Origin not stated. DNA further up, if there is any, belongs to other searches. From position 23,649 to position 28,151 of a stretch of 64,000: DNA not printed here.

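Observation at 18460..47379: Seven paralogues of one uncharacterised right-handed beta-helix module, in two loci and three cellular addresses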

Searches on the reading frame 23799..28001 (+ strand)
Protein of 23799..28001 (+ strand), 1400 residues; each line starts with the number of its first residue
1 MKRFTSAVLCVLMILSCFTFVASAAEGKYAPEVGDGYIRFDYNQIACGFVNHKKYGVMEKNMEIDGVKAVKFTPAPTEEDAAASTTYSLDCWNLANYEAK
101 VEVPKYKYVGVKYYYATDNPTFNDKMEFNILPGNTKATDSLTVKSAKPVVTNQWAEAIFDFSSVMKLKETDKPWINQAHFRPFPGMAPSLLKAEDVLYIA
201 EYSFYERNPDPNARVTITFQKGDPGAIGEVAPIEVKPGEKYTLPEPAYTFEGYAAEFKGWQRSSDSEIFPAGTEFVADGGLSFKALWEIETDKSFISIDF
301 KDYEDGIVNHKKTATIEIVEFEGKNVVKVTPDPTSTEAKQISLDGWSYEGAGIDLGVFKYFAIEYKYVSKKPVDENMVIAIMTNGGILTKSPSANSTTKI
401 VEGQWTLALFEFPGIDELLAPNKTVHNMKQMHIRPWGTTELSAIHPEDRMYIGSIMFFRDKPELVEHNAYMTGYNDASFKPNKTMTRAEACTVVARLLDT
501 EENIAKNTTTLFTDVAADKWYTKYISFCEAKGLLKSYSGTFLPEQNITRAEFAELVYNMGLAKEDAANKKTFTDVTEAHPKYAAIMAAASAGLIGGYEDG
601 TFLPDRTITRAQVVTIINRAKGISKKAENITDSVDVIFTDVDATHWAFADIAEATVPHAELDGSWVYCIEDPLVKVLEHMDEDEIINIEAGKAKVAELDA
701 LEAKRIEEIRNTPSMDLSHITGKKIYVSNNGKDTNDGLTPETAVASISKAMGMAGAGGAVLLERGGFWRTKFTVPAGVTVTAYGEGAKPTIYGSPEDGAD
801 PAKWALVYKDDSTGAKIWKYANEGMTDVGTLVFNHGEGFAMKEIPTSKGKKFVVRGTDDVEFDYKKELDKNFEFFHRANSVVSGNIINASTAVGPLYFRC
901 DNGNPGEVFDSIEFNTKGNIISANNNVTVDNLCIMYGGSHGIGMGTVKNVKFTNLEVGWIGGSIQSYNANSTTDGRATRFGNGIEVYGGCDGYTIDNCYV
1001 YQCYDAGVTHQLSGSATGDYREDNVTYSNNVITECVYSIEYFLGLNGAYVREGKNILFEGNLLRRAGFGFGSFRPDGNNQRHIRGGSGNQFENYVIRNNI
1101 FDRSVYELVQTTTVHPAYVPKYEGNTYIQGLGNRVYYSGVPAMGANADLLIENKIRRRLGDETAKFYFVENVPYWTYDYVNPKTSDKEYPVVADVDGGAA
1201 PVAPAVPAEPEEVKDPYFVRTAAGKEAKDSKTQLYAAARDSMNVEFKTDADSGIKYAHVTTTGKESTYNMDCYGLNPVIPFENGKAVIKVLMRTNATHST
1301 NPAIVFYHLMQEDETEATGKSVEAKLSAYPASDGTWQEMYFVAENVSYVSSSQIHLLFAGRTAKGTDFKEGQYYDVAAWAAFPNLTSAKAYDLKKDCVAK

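Call 3: search_protein_families(library=pfam, proteins=[window:23799-28001:+], max_evalue=0.01)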
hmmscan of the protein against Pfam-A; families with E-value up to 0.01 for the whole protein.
window:23799-28001:+ (1400 aa): 1 family
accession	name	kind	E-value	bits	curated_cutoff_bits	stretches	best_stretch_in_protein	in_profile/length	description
PF00395.25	SLH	-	6.1e-33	113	20.8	3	571-613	1-43/44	S-layer homology domain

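Call 8: search_protein_families(library=ncbifam, proteins=[window:23799-28001:+], max_evalue=0.1)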
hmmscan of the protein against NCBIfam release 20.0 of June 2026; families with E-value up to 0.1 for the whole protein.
window:23799-28001:+ (1400 aa): 2 families
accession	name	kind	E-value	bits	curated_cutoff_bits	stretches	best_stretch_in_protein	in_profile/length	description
NF033190.2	inl_like_NEAT_1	exception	6.1e-16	57.9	1275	2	512-648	582-713/754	NEAT domain-containing leucine-rich repeat protein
NF033921.0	por_somb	subfamily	0.0091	14.7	100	0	463-512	22-72/485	iron uptake porin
